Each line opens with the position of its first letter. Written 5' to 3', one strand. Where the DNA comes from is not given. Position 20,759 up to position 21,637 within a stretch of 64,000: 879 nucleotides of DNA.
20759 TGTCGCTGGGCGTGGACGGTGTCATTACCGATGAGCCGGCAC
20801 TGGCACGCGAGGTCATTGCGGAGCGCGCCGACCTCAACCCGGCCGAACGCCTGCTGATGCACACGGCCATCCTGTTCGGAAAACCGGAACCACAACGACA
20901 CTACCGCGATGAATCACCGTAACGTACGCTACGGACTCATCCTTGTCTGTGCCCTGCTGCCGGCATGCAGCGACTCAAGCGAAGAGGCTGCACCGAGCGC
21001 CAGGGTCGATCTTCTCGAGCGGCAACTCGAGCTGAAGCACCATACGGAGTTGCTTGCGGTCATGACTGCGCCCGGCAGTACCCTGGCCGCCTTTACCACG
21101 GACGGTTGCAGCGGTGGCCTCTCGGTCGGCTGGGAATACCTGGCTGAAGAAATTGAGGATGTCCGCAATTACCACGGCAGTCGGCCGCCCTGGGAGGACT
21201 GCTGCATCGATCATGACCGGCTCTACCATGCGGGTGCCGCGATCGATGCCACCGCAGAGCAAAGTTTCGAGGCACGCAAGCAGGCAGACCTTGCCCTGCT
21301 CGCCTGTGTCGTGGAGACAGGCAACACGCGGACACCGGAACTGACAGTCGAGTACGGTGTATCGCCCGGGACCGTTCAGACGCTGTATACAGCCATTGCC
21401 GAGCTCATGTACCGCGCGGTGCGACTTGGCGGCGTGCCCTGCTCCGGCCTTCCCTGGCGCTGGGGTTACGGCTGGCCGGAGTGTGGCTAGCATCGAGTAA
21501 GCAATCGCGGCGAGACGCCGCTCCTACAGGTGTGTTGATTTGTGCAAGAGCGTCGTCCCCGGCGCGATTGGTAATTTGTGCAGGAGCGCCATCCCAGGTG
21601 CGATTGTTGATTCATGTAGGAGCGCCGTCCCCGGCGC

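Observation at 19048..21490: Translationally coupled membrane glycerophosphodiesterase and PLA2-like lipoprotein: a lipid-turnover cassette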

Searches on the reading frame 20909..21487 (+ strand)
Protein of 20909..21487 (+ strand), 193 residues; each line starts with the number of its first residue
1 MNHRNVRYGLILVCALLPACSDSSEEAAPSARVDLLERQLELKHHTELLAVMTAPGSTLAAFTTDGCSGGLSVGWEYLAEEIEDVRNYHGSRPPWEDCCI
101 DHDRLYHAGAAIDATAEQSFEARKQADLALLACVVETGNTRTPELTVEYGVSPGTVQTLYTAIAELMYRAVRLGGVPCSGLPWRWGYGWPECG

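Call 3: search_protein_families(library=pfam, proteins=[window:20909-21487:+], max_evalue=1)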
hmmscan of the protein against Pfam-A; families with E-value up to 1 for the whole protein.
window:20909-21487:+ (193 aa): 0 families

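Call 4: search_protein_families(library=ncbifam, proteins=[window:20909-21487:+], max_evalue=1)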
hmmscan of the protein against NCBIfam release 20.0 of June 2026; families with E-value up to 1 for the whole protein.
window:20909-21487:+ (193 aa): 0 families

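Call 5: find_homologous_proteins(query=window:20909-21487:+, max_evalue=0.001)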
Query window:20909-21487:+ (193 aa): 1471 proteins with E <= 0.001 among 1839 candidates; the best 120 are listed.
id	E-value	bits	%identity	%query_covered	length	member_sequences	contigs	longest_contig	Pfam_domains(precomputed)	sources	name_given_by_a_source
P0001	3.0e-121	420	95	100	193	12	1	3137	-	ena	-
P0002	1.5e-113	395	89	100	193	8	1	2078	-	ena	-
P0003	3.6e-109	381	85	100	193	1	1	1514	-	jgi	jgi:hypothetical protein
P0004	2.2e-108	379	85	100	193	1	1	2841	-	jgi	jgi:hypothetical protein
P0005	2.2e-108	378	85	100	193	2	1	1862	-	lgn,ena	-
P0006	7.0e-107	374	83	100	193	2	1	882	-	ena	-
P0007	1.7e-106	372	82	100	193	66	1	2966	-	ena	-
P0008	4.2e-105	368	81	100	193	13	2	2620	-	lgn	-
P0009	1.6e-102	359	81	99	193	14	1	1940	-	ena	-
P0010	1.9e-102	359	81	100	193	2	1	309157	-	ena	-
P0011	3.7e-99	348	77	99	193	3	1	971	-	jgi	-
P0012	4.4e-99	348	80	99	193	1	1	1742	-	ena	-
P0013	3.0e-96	339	78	100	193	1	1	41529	-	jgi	-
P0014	2.0e-95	336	74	100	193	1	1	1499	-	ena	-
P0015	1.8e-94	333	75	100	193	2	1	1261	-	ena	-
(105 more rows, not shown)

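Call 6: search_solved_structures(query=window:20909-21487:+, max_evalue=10, show_alignments=3)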
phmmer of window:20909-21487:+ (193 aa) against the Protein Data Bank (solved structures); distinct sequences matched with E-value up to 10: 1.
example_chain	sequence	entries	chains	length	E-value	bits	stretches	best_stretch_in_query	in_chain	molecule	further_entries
5cuk_A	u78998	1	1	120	0.64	12.9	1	109-173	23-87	Ruler protein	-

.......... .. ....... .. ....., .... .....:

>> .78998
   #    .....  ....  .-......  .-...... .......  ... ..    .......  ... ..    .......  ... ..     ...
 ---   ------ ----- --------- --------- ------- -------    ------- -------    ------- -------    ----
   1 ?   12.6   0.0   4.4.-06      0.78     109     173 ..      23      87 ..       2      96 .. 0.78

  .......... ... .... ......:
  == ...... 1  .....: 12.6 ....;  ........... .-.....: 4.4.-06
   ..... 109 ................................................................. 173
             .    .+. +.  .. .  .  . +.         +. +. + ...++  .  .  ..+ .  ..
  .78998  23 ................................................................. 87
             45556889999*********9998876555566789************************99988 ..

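Call 9: search_solved_structures(query=A1, max_evalue=10, show_alignments=4)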
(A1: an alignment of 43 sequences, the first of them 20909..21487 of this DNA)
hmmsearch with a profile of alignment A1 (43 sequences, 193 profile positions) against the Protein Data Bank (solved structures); distinct sequences matched with E-value up to 10: 4.
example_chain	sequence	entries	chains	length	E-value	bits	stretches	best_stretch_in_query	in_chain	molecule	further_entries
6km7_A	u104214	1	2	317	0.21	14.5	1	90-115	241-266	Retinoblastoma-binding protein 5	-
5ov3_A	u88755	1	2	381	0.31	13.9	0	90-115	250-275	Retinoblastoma-binding protein 5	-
6pwv_A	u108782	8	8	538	0.57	13.1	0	90-115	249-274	Retinoblastoma-binding protein 5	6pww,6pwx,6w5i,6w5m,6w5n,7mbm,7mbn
6kiu_N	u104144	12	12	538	0.57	13.1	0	90-115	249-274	Retinoblastoma-binding protein 5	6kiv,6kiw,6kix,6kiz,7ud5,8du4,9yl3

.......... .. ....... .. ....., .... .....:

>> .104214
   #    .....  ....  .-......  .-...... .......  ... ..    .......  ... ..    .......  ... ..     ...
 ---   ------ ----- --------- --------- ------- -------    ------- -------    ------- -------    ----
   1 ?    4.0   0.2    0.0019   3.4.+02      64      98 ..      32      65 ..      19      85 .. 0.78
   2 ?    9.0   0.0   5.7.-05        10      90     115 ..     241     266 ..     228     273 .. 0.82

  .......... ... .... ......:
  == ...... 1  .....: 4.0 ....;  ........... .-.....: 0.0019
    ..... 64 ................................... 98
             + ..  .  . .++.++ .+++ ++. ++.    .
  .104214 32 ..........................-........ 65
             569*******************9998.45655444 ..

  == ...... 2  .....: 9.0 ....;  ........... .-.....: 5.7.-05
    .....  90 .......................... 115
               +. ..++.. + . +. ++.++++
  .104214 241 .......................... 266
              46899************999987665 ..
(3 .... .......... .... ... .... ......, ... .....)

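Call 11: find_related_loci(query=A1, collection=genome_contigs, flank=6000)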
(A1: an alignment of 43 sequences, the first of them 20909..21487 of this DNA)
Query A1 (193 aa) in genome_contigs; peptide patterns used: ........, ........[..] (x = any residue, [..] = any of these).
397 stretches matched a pattern; 366 encode a relative of the query (tblastn E <= 1e-3); the best 80 are kept; 80 distinct loci.
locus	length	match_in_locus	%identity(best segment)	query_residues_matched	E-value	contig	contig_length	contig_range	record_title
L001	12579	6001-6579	99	1-193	1e-128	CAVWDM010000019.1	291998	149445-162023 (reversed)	MAG: uncultured Gammaproteobacteria bacterium isolate MFD03804.bin.1.259 genome assembly, contig: contig_55259, whole ge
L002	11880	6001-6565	96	5-193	1e-111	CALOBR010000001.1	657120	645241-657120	MAG: Jiangellales bacterium isolate HOU_bin.0112 genome assembly, contig: contig_3436, whole genome shotgun sequence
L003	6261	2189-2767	82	1-193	3e-108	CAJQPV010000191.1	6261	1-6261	MAG: uncultured Gammaproteobacteria bacterium isolate 3_20180412_Bin_MAXBIN_015_sub_1_1 genome assembly, contig: c_00000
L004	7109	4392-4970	83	1-193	1e-102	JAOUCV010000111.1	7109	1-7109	MAG: Gammaproteobacteria bacterium isolate 24_Oct_SF_Bin33 24_Oct_SF_Bin33_scaffold_3061_c1, whole genome shotgun sequen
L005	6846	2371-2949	75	1-193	5e-96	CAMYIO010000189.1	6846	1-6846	MAG: uncultured Ectothiorhodospiraceae bacterium isolate FCS_Gamma_055 genome assembly, contig: scaffold_16664, whole ge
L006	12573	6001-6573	75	2-192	9e-96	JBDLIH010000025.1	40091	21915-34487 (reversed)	MAG: Pseudomonadota bacterium isolate MAG020 MAG020_25, whole genome shotgun sequence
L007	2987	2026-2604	73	1-193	5e-97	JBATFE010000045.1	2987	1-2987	MAG: Gammaproteobacteria bacterium isolate MFD10337_ilm_asm_bin18 k127_129025, whole genome shotgun sequence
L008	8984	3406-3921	61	21-192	1e-72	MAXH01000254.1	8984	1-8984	MAG: Desulfobulbaceae bacterium S3730MH12 k99_4443067, whole genome shotgun sequence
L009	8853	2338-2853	60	21-192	1e-71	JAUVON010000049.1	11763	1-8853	MAG: Desulfobulbaceae bacterium isolate CSMAG_637 CSMAG_637_k141_1580279_length_11763_cov_8.9663, whole genome shotgun s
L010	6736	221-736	59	21-192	5e-70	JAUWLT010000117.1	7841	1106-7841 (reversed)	MAG: Desulfobulbaceae bacterium isolate CSMAG_2379 CSMAG_2379_k141_813813_length_7841_cov_15.3964, whole genome shotgun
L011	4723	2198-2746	56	10-192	1e-69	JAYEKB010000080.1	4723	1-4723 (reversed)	MAG: Thermodesulfobacteriota bacterium isolate MAG148 MAG148_80, whole genome shotgun sequence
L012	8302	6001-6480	61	33-192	3e-68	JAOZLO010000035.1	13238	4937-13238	MAG: Desulfocapsaceae bacterium isolate GMC10.metabat2.28 NODE_3405_length_13238_cov_8.244406, whole genome shotgun sequ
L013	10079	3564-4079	58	21-192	1e-68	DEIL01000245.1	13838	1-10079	MAG TPA_asm: Desulfobulbaceae bacterium UBA2775 UBA2775_contig_31875, whole genome shotgun sequence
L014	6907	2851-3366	60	21-192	3e-68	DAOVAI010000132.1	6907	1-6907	MAG TPA_asm: Pseudomonadota bacterium isolate CSMAG_975 CSMAG_975_k141_6509419_length_6907_cov_11.9642, whole genome sho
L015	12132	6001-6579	56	6-192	1e-67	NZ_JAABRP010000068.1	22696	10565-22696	MAG: Thiocapsa sp. isolate S07.Bin152 Scaffold_45, whole genome shotgun sequence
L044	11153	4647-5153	56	26-192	7e-63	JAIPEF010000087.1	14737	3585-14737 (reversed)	MAG: Desulfocapsa sp. isolate Tobar13.5m-G31 Tobar13-5m-C4675, whole genome shotgun sequence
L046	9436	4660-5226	50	6-192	5e-62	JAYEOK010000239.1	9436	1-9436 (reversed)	MAG: Thermodesulfobacteriota bacterium isolate MAG031 MAG031_239, whole genome shotgun sequence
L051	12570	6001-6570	49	6-192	7e-61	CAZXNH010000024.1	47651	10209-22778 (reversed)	MAG TPA_asm: uncultured Ectothiorhodospiraceae bacterium isolate binchicken_co405_66 genome assembly, contig: NODE_1019_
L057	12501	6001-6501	54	26-192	3e-58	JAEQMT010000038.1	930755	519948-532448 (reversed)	MAG: Desulfofustis sp. PB-SRB1 isolate PB-SRB1-LS01-2011a unitig_67_otuB, whole genome shotgun sequence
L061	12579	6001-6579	46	1-192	2e-56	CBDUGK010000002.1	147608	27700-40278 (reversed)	MAG TPA_asm: uncultured Desulfobulbaceae bacterium isolate SRR22808130_binner12_Refined_12 genome assembly, contig: ERZ2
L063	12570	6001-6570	47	1-192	9e-56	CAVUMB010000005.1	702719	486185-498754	MAG: uncultured Alphaproteobacteria bacterium isolate MFD06435.bin.2.170 genome assembly, contig: contig_33185, whole ge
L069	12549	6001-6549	45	10-192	5e-53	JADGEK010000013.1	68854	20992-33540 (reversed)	MAG: Gammaproteobacteria bacterium isolate BB34 NODE_355_length_68854_cov_15.113344, whole genome shotgun sequence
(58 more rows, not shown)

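Call 15: predict_structure(alignment_id=A1)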
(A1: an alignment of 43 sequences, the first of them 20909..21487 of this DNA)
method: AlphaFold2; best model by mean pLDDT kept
length: 193 residues; sequences in the alignment: 43
mean_pLDDT: 82.9   pTM: 0.75
mean pLDDT of the five models: 82.9, 78.9, 76.9, 62.1, 61.2
residues with pLDDT >= 90: 93; 70-90: 63; 50-70: 27; < 50: 10
segments of 3 or more residues with pLDDT < 50: 20-27
pLDDT, mean of each block of 10 residues (from residue 1): 54 56 48 82 92 90 81 88 92 92 86 91 93 98 96 97 92 83 66 74
secondary structure, 60 per line:
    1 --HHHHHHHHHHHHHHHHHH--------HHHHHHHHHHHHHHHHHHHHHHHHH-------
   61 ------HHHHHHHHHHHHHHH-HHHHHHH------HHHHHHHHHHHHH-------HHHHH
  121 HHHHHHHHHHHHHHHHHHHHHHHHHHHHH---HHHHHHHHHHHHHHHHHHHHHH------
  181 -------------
elements in order: H3-20 H29-53 H67-81 H83-89 H96-108 H116-149 H153-174

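Call 18: fold_search(model_id=the predicted structure, library=pdb)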
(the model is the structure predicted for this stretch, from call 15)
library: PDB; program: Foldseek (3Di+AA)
matches with E <= 10: 627; with E <= 0.001: 0
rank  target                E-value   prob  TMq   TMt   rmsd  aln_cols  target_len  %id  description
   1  2bk6_A                3.7e-01  0.10  0.15  0.16  15.5       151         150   15  The X-ray crystal structure of the Listeria innocua H31G Dps mutant. (released 2005-02-14)
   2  2bjy_B                4.8e-01  0.09  0.14  0.16  15.7       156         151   15  The X-ray crystal structure of Listeria innocua Dps H31G-H43G mutant. (released 2005-02-10)
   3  6hui_E                6.5e-01  0.08  0.14  0.16  15.6       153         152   16  The structure of Dps from Listeria innocua soaked with zinc (released 2019-09-04)
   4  2bk6_C                6.9e-01  0.08  0.15  0.16  15.5       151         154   15  The X-ray crystal structure of the Listeria innocua H31G Dps mutant. (released 2005-02-14)
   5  2c41_J                7.6e-01  0.09  0.16  0.19  15.8       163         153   14  X-ray structure of Dps from Thermosynechococcus elongatus (released 2006-10-11)
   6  2c41_A                7.6e-01  0.09  0.16  0.18  15.8       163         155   14  X-ray structure of Dps from Thermosynechococcus elongatus (released 2006-10-11)
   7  2bjy_H                8.0e-01  0.08  0.14  0.16  15.7       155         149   15  The X-ray crystal structure of Listeria innocua Dps H31G-H43G mutant. (released 2005-02-10)
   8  6hvq_E                8.0e-01  0.07  0.14  0.16  15.6       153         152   16  The structure of Dps from Listeria innocua soaked before soaking experiments with Zn, Co and La (released 2019-09-04)
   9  2iy4_A                8.8e-01  0.07  0.15  0.16  15.9       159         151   15  X-ray structure of Dps from Listeria monocytogenes (released 2007-01-02)
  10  2z6m_A                9.3e-01  0.18  0.25  0.28  17.3       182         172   14  Crystal structure of Human Ferritin H8 as biotemplate for noble metal nanoparticle synthesis (released 2008-07-22)
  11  8sqr                  9.3e-01  0.14  0.20  0.24  16.5       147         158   15  Crystal Structure of Bacterioferritin (Bfr) from Brucella abortus (iron bound, F16L mutant) (released 2023-05-17)
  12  2c41_B                9.3e-01  0.08  0.16  0.18  15.8       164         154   14  X-ray structure of Dps from Thermosynechococcus elongatus (released 2006-10-11)
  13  2c41_F                9.3e-01  0.08  0.16  0.18  15.8       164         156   14  X-ray structure of Dps from Thermosynechococcus elongatus (released 2006-10-11)
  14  2bjy_L                9.3e-01  0.07  0.15  0.16  15.4       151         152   15  The X-ray crystal structure of Listeria innocua Dps H31G-H43G mutant. (released 2005-02-10)
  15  3p0g_A                9.8e-01  0.14  0.21  0.16  13.1       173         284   12  Structure of a nanobody-stabilized active state of the beta2 adrenoceptor (released 2011-01-19)
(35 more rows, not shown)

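Call 26: search_protein_representatives(alignment_id=A1)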
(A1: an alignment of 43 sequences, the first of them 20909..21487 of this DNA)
Query: 43 sequences, 193 profile positions. Proteins with E-value up to 0.001 (for the whole library): 499; up to 1e-10: 165; up to 1e-30: 66. The best 150 are listed.
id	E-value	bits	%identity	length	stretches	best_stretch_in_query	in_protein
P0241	4.9e-76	271.1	-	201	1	24-192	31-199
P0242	1.6e-72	259.6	-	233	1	31-193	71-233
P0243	2.7e-71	255.6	-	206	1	13-192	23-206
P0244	1.0e-62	227.6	-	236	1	10-193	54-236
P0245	1.7e-62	226.9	-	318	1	27-192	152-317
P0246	3.4e-61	222.6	-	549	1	10-193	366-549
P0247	4.3e-61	222.3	-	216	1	12-192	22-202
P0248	9.8e-56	204.8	-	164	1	8-155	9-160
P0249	4.1e-55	202.8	-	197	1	23-192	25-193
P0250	5.4e-55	202.4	-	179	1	32-193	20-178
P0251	7.8e-55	201.9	-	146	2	109-193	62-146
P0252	1.1e-54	201.4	-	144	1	48-192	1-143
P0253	1.2e-54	201.2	-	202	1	20-192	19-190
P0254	2.9e-53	196.7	-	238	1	33-192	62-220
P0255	3.3e-53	196.6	-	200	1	9-193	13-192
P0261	2.0e-51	190.8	-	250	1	38-192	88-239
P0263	3.9e-50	186.5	-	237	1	14-192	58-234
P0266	3.4e-49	183.5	-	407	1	51-192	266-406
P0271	2.4e-47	177.5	-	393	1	38-192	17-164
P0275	5.8e-46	173.0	-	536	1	39-192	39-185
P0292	2.3e-37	144.9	-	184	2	26-137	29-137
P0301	2.7e-34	134.9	-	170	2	13-139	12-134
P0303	2.8e-33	131.6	-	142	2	45-138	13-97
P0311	3.4e-28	115.0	-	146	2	37-140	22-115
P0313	4.0e-28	114.8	-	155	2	37-144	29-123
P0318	1.5e-26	109.6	-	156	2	44-141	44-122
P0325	1.0e-23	100.3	-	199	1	46-191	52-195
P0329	2.6e-21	92.5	-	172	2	47-141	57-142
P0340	3.7e-19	85.5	-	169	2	22-140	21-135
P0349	6.1e-18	81.5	-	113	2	54-113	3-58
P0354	4.2e-17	78.8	-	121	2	81-136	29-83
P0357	1.7e-16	76.8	-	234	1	45-193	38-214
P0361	4.4e-16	75.4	-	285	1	30-108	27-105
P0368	1.6e-14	70.4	-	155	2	60-139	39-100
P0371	7.5e-14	68.2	-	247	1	29-192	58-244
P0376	4.3e-13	65.7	-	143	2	57-115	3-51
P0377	4.6e-13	65.6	-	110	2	61-114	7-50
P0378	5.0e-13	65.5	-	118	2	60-139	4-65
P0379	6.3e-13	65.2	-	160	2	55-138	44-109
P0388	6.3e-12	61.9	-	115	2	87-144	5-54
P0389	6.6e-12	61.8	-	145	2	64-136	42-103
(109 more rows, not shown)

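Call 28: search_protein_families(library=pfam, alignment_id=A2, max_evalue=10)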
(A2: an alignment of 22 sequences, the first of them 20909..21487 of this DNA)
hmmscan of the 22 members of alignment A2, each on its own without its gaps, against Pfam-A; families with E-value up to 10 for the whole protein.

A. member 1, window:20909-21487:+ (193 aa): 0 families

B. families by the number of members that match (of 22 scanned): 17 families
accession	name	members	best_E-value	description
PF07087.16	DUF1353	3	0.0025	Protein of unknown function (DUF1353)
PF05826.17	Phospholip_A2_2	2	0.0011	Phospholipase A2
PF02416.21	TatA_B_E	1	0.0027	mttA/Hcf106 family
PF00068.24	Phospholip_A2_1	1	0.015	Phospholipase A2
PF06790.16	UPF0259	1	0.033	Uncharacterised protein family (UPF0259)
PF17428.7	DUF5412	1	0.035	Family of unknown function (DUF5412)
PF19300.4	BPD_transp_1_N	1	0.045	Binding-prot-dependent transport system membrane comp, N-term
PF19039.6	ASK_PH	1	0.083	ASK kinase PH domain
PF23588.3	HTH_CHD1_Hrp3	1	0.085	ATP-dependent helicase CHD1-2/hrp3 HTH domain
PF16720.10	Albumin_I_a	1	0.091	Albumin I chain a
PF24240.1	DUF7448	1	0.14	Domain of unknown function (DUF7448)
PF06951.16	PLA2G12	1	0.16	Group XII secretory phospholipase A2 precursor (PLA2G12)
PF02038.21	ATP1G1_PLM_MAT8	1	0.17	ATP1G1/PLM/MAT8 family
PF09046.15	AvrPtoB-E3_ubiq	1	0.21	AvrPtoB E3 ubiquitin ligase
PF19055.6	ABC2_membrane_7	1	0.27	ABC-2 type transporter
PF09056.16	Phospholip_A2_3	1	0.38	Prokaryotic phospholipase A2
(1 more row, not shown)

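Call 29: search_protein_families(library=pfam, proteins=[P0368, P0376, P0377, P0378, P0379, P0388, P0389, P0349, P0354, P0303], max_evalue=10)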
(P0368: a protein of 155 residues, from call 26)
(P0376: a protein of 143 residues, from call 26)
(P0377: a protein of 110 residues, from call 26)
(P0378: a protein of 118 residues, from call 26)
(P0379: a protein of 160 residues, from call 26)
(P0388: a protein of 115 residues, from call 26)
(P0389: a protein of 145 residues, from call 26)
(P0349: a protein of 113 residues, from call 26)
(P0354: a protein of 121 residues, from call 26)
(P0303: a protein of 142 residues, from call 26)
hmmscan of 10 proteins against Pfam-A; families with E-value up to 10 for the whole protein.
P0368 (155 aa): 1 family
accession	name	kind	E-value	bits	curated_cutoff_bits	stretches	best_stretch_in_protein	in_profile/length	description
PF07087.16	DUF1353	-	0.0025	17.8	22.5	1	38-111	20-91/91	Protein of unknown function (DUF1353)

P0376 (143 aa): 0 families

P0377 (110 aa): 0 families

P0378 (118 aa): 1 family
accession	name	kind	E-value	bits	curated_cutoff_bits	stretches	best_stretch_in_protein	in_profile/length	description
PF09056.16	Phospholip_A2_3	-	0.38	11.8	29.4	1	5-42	26-57/110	Prokaryotic phospholipase A2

P0379 (160 aa): 2 families
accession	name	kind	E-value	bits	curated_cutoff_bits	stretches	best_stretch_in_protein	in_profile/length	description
PF07087.16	DUF1353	-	0.032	14.3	22.5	1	78-121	48-91/91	Protein of unknown function (DUF1353)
PF03597.20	FixS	-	1.7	8.8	23.1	1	25-47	7-29/44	Cytochrome oxidase maturation protein cbb3-type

P0388 (115 aa): 1 family
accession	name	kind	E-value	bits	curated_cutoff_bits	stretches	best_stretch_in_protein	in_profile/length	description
PF07087.16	DUF1353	-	0.041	13.9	22.5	1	8-60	39-91/91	Protein of unknown function (DUF1353)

P0389 (145 aa): 1 family
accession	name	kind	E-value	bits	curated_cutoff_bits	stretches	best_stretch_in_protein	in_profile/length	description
PF06951.16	PLA2G12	-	0.16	12.4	34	1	41-104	78-130/184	Group XII secretory phospholipase A2 precursor (PLA2G12)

P0349 (113 aa): 0 families

P0354 (121 aa): 1 family
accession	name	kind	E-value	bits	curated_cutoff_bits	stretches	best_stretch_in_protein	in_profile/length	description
PF02416.21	TatA_B_E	-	0.0027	17.3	21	1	9-38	1-30/53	mttA/Hcf106 family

P0303 (142 aa): 0 families

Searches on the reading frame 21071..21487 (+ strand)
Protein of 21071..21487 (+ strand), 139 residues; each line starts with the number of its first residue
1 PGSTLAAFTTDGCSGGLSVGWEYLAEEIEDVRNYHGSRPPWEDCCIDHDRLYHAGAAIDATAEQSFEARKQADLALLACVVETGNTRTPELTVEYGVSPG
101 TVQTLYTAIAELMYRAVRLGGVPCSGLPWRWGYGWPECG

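Call 61: predict_structure(alignment_id=A4)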
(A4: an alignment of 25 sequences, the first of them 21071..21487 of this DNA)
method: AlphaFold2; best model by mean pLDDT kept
length: 139 residues; sequences in the alignment: 25
mean_pLDDT: 76.8   pTM: 0.72
mean pLDDT of the five models: 76.8, 72.7, 65.2, 57.0, 54.2
residues with pLDDT >= 90: 40; 70-90: 56; 50-70: 24; < 50: 19
segments of 3 or more residues with pLDDT < 50: 119-124, 126-135
pLDDT, mean of each block of 10 residues (from residue 1): 56 69 89 89 87 76 78 90 96 95 93 65 45 46
secondary structure, 60 per line:
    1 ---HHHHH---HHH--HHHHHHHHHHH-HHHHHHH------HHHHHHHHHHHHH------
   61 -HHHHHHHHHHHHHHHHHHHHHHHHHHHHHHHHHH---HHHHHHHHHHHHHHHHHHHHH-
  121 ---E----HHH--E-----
elements in order: H4-8 H17-27 H29-35 H42-54 H62-95 H99-119

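Call 63: fold_search(model_id=the predicted structure, library=pdb)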
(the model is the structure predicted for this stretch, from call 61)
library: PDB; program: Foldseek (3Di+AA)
matches with E <= 10: 228; with E <= 0.001: 0
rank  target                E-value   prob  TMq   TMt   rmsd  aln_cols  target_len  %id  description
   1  6e6t_A                1.4e+00  0.18  0.24  0.16   8.9       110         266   12  Dieckmann cyclase, NcmC, bound to cerulenin (released 2019-07-31)
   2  6e6y_A                1.4e+00  0.16  0.24  0.16   8.9       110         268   12  Dieckmann cyclase, NcmC (released 2019-07-31)
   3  4oyd_B                1.7e+00  0.28  0.31  0.35   7.3       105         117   12  Crystal structure of a computationally designed inhibitor of an Epstein-Barr viral Bcl-2 protein (released 2014-07-09)
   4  3ze5_A                1.8e+00  0.38  0.30  0.34   8.0        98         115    9  Crystal structure of the integral membrane diacylglycerol kinase - delta4 (released 2013-05-22)
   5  3p5n_A                1.8e+00  0.35  0.40  0.36   6.4       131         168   10  Structure and mechanism of the S component of a bacterial ECF transporter (released 2010-11-03)
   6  9k7t_B                1.8e+00  0.20  0.24  0.33   9.8       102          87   10  Crystal structure of designed zinc-induced homotetramer C4-Zn1-HEHE-1 (released 2025-10-29)
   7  9p89_R                1.8e+00  0.15  0.26  0.15  10.3       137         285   14  NTSR1-G11-NTS(8-13) GTP-Bound Complex in the Canonical, AHD Closed State 3DVA Separated 1 (C-Closed-GTP) (released 2026-03-25)
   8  5kc0                  2.0e+00  0.41  0.40  0.36   6.4       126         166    6  Crystal structure of TmRibU, hexagonal crystal form (released 2016-06-29)
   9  3him_B                2.0e+00  0.08  0.19  0.16  12.9       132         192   13  The Crystal Structure of a Bacterial Regulatory Protein in the tetR Family from Rhodococcus RHA1 to 2.2A (released 2009-05-26)
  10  2x17_M                2.3e+00  0.11  0.28  0.24  19.1       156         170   11  The X-ray structure of Ferritin from Pyrococcus furiosus loaded with Ag(I) (released 2010-04-21)
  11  1yvi_B                2.5e+00  0.13  0.25  0.25  14.4       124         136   12  X-RAY STRUCTURE OF PUTATIVE HISTIDINE-CONTAINING PHOSPHOTRANSFER PROTEIN FROM RICE, AK104879 (released 2005-02-22)
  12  3him_A                2.6e+00  0.12  0.27  0.22  11.5       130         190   14  The Crystal Structure of a Bacterial Regulatory Protein in the tetR Family from Rhodococcus RHA1 to 2.2A (released 2009-05-26)
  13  9dzw_A                2.7e+00  0.33  0.43  0.43   5.8       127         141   16  De novo calcium channel hexamer, CalC6_3 with DHR extensions (released 2025-10-01)
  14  1zuj_A                2.7e+00  0.06  0.19  0.16  16.9       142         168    8  The crystal structure of the Lactococcus lactis MG1363 DpsA protein (released 2005-08-30)
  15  3lf9                  2.8e+00  0.20  0.30  0.34   8.1       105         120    8  Crystal structure of HIV epitope-scaffold 4E10_D0_1IS1A_001_C (released 2010-09-22)
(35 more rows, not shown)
